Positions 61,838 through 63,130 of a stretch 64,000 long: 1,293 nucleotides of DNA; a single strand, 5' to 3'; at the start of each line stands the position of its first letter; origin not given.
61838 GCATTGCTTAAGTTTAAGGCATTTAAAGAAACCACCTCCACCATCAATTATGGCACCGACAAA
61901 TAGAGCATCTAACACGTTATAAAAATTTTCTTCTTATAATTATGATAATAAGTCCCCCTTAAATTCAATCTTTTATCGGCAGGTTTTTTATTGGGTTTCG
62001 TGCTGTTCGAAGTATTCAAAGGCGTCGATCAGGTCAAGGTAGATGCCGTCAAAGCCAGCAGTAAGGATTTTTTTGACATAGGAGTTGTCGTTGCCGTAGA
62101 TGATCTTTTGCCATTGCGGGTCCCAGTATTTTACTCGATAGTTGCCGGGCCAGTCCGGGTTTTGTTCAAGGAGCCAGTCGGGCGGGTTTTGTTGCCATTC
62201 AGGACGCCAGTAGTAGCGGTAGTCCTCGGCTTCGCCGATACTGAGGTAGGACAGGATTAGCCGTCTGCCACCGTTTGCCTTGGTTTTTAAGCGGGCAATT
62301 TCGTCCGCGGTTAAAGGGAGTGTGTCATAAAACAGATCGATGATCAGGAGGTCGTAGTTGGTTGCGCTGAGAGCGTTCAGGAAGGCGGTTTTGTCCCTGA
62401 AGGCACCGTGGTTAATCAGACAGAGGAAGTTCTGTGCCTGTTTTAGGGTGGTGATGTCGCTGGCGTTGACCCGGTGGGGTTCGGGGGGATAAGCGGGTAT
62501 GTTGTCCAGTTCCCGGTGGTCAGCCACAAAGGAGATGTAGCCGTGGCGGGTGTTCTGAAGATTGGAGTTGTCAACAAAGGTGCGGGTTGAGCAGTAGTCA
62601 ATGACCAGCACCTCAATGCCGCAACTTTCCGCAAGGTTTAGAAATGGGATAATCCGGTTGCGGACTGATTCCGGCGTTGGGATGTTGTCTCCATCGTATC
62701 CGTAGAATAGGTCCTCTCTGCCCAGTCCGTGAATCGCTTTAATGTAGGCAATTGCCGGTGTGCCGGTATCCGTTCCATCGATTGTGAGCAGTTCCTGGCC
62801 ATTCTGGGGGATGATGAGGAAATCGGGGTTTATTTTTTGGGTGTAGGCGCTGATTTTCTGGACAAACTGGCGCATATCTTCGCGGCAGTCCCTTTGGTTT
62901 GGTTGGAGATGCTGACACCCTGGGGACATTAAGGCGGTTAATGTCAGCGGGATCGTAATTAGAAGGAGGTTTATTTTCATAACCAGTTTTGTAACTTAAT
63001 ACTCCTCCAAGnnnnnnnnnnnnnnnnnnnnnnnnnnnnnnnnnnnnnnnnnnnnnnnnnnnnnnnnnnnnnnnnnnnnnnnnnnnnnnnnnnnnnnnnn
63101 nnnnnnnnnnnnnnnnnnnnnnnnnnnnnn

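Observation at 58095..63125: Triplicated cis element: conserved 6-bp-arm palindrome with variable spacer + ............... core; copy 1 overlaps the 3' end of an HTH gene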

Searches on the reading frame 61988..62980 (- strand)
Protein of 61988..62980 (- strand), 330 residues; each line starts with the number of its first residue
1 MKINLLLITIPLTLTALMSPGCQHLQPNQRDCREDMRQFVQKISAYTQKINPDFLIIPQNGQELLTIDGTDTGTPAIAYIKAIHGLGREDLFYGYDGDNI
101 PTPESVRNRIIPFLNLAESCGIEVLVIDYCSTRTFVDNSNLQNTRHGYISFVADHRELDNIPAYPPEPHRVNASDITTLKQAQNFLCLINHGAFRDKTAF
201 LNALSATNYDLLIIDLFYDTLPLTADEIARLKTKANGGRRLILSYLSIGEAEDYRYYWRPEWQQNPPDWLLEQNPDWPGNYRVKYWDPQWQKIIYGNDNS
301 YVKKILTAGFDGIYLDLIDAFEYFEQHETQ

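Call 9: search_protein_families(library=pfam, proteins=[window:61988-62980:-], max_evalue=0.01)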
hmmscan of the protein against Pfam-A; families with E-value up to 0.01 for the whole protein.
window:61988-62980:- (330 aa): 1 family
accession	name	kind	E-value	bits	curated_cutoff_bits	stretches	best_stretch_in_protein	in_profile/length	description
PF03537.19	Glyco_hydro_114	-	4.1e-14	52.8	27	1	206-324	17-120/231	Glycoside-hydrolase family GH114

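Call 28: search_protein_families(library=padloc, proteins=[window:61988-62980:-], max_evalue=0.001)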
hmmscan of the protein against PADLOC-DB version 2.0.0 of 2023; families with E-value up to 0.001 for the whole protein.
window:61988-62980:- (330 aa): 0 families

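Call 42: find_encoding_contigs(protein=window:61988-62980:-, flank=10000, max_places=6)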
Protein window:61988-62980:- (330 aa): no gene with exactly this product is on record in the collection.

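Call 43: find_homologous_proteins(query=window:61988-62980:-)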
Query window:61988-62980:- (330 aa): 5426 proteins with E <= 0.001 among 7223 candidates; the best 120 are listed.
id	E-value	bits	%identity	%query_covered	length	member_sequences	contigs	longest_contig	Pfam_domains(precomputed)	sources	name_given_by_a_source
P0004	5.2e-203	692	100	89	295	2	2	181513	PF03537.20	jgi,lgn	-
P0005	1.3e-138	480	65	92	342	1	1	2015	PF03537.20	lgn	-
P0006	1.6e-138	480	61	99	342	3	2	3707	PF03537.20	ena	-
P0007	2.3e-135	470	62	99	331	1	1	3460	PF03537.20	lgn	-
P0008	3.9e-134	465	62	98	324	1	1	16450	PF03537.20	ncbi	ncbi:MAG: endo alpha-1,4 polygalactosaminidase [bacterium]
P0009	5.6e-134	465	62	94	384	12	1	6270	PF03537.20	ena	-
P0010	1.4e-133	464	60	96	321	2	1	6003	PF03537.20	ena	-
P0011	5.1e-133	462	60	96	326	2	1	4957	PF03537.20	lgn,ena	-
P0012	8.3e-133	461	60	98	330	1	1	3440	PF03537.20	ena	-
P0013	1.8e-132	460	62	96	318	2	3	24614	PF03537.20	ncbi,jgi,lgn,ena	-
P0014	2.0e-132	460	63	91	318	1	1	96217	PF03537.20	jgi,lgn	jgi:cysteinyl-tRNA synthetase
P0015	2.2e-132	460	60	97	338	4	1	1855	PF03537.20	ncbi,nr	ncbi:MAG TPA: hypothetical protein ENI45_02190 [Thermoplasmatales archaeon]|nr:hypothetical protein 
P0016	2.9e-132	459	60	98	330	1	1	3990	PF03537.20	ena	-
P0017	4.7e-132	459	63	89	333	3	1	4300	PF03537.20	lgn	-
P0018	6.5e-132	458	60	98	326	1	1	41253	PF03537.20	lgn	-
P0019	9.5e-132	458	61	98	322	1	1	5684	PF03537.20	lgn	-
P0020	3.7e-131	456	60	98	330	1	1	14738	PF03537.20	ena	-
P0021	5.8e-131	455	59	98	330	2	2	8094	PF03537.20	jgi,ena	-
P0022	6.6e-131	455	62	93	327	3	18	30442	PF03537.20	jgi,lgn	-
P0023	7.0e-131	455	60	95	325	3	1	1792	PF03537.20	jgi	-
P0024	2.5e-130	453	60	97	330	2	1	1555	PF03537.20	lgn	-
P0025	2.6e-130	453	59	98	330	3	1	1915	PF03537.20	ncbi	-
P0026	3.1e-130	453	60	98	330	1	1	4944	PF03537.20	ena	-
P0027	3.1e-130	453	59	98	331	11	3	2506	PF03537.20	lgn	-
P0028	3.9e-130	452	62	89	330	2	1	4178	PF03537.20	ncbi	-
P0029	4.0e-130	452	63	91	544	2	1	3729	PF03537.20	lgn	-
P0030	5.4e-130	452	59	98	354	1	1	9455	PF03537.20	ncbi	-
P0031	5.8e-130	452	59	98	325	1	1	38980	PF03537.20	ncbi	-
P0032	7.9e-130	451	65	90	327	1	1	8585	PF03537.20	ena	-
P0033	9.5e-130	451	61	97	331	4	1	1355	PF03537.20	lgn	-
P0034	1.6e-129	450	59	98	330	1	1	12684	PF03537.20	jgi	jgi:cysteinyl-tRNA synthetase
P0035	2.4e-129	450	63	91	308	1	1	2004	PF03537.20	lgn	-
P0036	2.9e-129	449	62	92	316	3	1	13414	PF03537.20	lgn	-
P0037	3.1e-129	449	58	98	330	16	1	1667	PF03537.20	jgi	-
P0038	5.5e-129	449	59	98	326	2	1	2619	PF03537.20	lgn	-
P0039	1.0e-128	448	59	98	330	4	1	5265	PF03537.20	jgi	-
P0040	1.8e-128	447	59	97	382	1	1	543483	PF08713.18,PF03537.20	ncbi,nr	ncbi:hypothetical protein HPY86_03800 [candidate division WOR-3 bacterium]|nr:hypothetical protein [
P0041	2.3e-128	446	62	91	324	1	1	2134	PF03537.20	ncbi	-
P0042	2.5e-128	446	64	89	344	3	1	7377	PF03537.20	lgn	-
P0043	2.7e-128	446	59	98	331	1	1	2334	PF03537.20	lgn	-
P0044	4.5e-128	446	58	98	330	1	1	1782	PF03537.20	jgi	-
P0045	5.7e-128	445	59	98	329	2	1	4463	PF03537.20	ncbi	ncbi:MAG: endo alpha-1,4 polygalactosaminidase [Candidatus Aerophobetes bacterium]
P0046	6.8e-128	445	61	95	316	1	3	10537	PF03537.20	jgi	-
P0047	8.7e-128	445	58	98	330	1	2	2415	PF03537.20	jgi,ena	-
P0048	1.4e-127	444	61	90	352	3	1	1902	PF03537.20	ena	-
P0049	2.0e-127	443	61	92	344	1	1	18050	PF03537.20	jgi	jgi:cysteinyl-tRNA synthetase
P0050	2.3e-127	443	59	95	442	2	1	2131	PF10633.16,PF03537.20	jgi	jgi:cysteinyl-tRNA synthetase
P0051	2.5e-127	443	57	98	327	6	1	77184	PF03537.20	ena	-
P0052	2.6e-127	443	57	97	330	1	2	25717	PF03537.20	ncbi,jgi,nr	ncbi:MAG: hypothetical protein E3J87_03735 [Candidatus Cloacimonadota bacterium]|nr:MAG: hypothetica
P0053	3.5e-127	443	59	98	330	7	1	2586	PF03537.20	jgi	-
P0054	3.6e-127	443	61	90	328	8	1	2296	PF03537.20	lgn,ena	-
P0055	3.7e-127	443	59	98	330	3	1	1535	PF03537.20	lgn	-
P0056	4.8e-127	442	60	99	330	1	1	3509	PF03537.20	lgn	-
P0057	7.2e-127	442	56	98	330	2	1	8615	PF03537.20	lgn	-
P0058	8.5e-127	441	59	97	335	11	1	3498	PF03537.20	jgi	-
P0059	9.2e-127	441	58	98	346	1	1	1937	PF03537.20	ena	-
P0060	1.2e-126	441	58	97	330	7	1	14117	PF03537.20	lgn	-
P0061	1.4e-126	441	62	92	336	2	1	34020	PF03537.20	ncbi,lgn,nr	ncbi:MAG: endo alpha-1,4 polygalactosaminidase [bacterium]|nr:endo alpha-1,4 polygalactosaminidase [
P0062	1.4e-126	441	60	90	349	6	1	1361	PF03537.20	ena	-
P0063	1.4e-126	441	58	98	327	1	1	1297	PF03537.20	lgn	-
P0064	1.5e-126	441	58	98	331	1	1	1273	PF03537.20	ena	-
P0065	1.6e-126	440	59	98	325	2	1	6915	PF03537.20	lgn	-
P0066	1.8e-126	440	59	98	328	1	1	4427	PF03537.20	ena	-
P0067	1.9e-126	440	59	98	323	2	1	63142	PF03537.20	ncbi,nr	ncbi:MAG: endo alpha-1,4 polygalactosaminidase [Candidatus Aminicenantes bacterium]|nr:endo alpha-1,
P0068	2.0e-126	440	63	93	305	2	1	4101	PF03537.20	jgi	-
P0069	2.3e-126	440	58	97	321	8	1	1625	PF03537.20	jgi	-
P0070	2.8e-126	440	59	99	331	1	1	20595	PF03537.20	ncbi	-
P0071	2.8e-126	440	62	89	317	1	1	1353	PF03537.20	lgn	-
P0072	3.3e-126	439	59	99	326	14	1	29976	PF03537.20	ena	-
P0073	3.9e-126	439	59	98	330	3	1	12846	PF03537.20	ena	-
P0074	4.3e-126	439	59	98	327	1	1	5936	PF03537.20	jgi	jgi:cysteinyl-tRNA synthetase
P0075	4.8e-126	439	56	99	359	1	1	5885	PF03537.20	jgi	jgi:cysteinyl-tRNA synthetase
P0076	5.2e-126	439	58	98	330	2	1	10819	PF03537.20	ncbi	-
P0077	5.7e-126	439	58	98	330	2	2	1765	PF03537.20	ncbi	-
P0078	6.1e-126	439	59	98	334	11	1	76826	PF03537.20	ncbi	ncbi:MAG: endo alpha-1,4 polygalactosaminidase [Candidatus Asgardarchaeia archaeon]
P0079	6.6e-126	438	57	97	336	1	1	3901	PF03537.20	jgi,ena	-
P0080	6.9e-126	438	62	93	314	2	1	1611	PF03537.20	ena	-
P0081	7.3e-126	438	63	89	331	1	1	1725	PF03537.20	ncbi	ncbi:MAG: endo alpha-1,4 polygalactosaminidase [bacterium]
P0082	8.6e-126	438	60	97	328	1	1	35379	PF03537.20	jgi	jgi:cysteinyl-tRNA synthetase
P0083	1.1e-125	438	57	97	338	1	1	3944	PF03537.20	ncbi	-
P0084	1.1e-125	438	60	93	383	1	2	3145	PF03537.20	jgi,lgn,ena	-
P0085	1.2e-125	438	59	99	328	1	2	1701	PF03537.20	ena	-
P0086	1.4e-125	437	59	98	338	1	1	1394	PF03537.20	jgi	-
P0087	1.5e-125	437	58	99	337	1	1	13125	PF03537.20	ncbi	-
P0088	1.8e-125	437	57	99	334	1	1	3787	PF03537.20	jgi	jgi:cysteinyl-tRNA synthetase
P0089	1.8e-125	437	59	97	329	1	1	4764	PF03537.20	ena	-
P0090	2.0e-125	437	57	98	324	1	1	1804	PF03537.20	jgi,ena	-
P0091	2.4e-125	437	57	97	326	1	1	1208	PF03537.20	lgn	-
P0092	2.9e-125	436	58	95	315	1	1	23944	PF03537.20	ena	-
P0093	3.3e-125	436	58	98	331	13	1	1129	PF03537.20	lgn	-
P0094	3.4e-125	436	56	97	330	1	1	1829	PF03537.20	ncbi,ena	-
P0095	4.4e-125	436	59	98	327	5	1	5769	PF03537.20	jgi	-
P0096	4.6e-125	436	59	92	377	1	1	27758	PF03537.20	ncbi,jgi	ncbi:MAG: endo alpha-1,4 polygalactosaminidase [Candidatus Hodarchaeales archaeon]|jgi:cysteinyl-tRN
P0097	4.7e-125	436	58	98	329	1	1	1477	PF03537.20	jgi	-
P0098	5.3e-125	435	58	96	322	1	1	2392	PF03537.20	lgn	-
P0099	5.4e-125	435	58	98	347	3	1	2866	PF03537.20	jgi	jgi:cysteinyl-tRNA synthetase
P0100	7.2e-125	435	59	98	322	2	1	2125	PF03537.20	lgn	-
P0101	8.6e-125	435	58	95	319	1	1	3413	PF03537.20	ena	-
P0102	8.8e-125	435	58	99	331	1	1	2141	PF03537.20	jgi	-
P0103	9.1e-125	435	62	93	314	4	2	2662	PF03537.20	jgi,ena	-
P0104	9.8e-125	435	59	96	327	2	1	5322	PF03537.20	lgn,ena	-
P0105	9.8e-125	435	58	98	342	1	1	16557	PF03537.20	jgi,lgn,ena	-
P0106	1.1e-124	434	62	91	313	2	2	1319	PF03537.20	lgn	-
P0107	1.4e-124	434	58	95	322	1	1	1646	PF03537.20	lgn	-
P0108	1.5e-124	434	56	99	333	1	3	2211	PF03537.20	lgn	-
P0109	1.5e-124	434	58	94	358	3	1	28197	PF03537.20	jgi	-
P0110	2.3e-124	433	57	97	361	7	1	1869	PF03537.20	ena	-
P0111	2.9e-124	433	63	91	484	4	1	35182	PF17820.8,PF13180.13,PF03537.20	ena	-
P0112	2.9e-124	433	59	95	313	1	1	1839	PF03537.20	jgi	-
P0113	3.6e-124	433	59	93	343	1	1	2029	PF03537.20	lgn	-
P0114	4.1e-124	433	60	97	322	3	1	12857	PF03537.20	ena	-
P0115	4.6e-124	432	59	97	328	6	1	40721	PF03537.20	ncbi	ncbi:MAG: endo alpha-1,4 polygalactosaminidase [Candidatus Helarchaeota archaeon]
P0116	4.8e-124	432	63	91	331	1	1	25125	PF03537.20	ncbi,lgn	ncbi:MAG: endo alpha-1,4 polygalactosaminidase [Promethearchaeota archaeon]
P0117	4.9e-124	432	58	98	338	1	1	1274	PF03537.20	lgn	-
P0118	5.0e-124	432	58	97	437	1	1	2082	PF03537.20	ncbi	-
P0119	5.4e-124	432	58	97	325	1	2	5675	PF03537.20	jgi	jgi:cysteinyl-tRNA synthetase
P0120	6.5e-124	432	62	92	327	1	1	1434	PF03537.20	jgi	jgi:cysteinyl-tRNA synthetase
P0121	7.4e-124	432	61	89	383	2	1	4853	PF03537.20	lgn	-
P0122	8.7e-124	431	57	99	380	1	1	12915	PF03537.20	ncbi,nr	ncbi:MAG: endo alpha-1,4 polygalactosaminidase [Candidatus Poribacteria bacterium]|nr:endo alpha-1,4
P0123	9.1e-124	431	56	98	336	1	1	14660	PF03537.20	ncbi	-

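Call 44: find_encoding_contigs(protein=P0004, flank=10000, max_places=6)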
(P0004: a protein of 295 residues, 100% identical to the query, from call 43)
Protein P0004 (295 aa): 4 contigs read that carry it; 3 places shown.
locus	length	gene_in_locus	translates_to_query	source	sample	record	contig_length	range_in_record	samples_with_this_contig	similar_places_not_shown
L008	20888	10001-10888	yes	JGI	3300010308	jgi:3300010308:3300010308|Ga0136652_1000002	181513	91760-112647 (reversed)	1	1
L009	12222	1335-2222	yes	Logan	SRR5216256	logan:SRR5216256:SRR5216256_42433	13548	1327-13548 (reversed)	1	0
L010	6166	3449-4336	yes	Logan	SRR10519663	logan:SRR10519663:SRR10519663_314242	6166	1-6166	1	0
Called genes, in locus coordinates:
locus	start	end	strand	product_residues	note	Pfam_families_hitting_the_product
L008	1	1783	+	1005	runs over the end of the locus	PF07517:SecA_DEAD, PF01043:SecA_PP_bind, PF21090:P-loop_SecA, PF07516:SecA_SW, PF02810:SEC-C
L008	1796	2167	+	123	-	-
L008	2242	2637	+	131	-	-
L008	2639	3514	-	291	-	PF01972:SDH_protease (weak), PF00574:CLP_protease, PF25145:NfeD1b_N (weak), PF01343:Peptidase_S49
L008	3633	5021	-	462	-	PF01406:tRNA-synt_1e, PF09334:tRNA-synt_1g (faint), PF09190:DALR_2 (weak), PF23493:CysS_C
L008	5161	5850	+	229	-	-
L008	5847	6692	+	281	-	PF13349:DUF4097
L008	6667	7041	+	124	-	PF14595:Thioredoxin_9 (faint), PF00085:Thioredoxin, PF13098:Thioredoxin_2 (weak), PF13905:Thioredoxin_8 (faint)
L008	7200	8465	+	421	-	PF01565:FAD_binding_4, PF02913:FAD-oxidase_C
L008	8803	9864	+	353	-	-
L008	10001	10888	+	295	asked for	PF03537:Glyco_hydro_114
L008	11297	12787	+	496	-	PF13173:AAA_14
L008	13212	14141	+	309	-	PF24699:DUF7663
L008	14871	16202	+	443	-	PF01555:N6_N4_Mtase (weak), PF01170:UPF0020 (faint)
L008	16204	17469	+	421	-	-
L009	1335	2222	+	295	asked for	PF03537:Glyco_hydro_114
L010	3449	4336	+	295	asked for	PF03537:Glyco_hydro_114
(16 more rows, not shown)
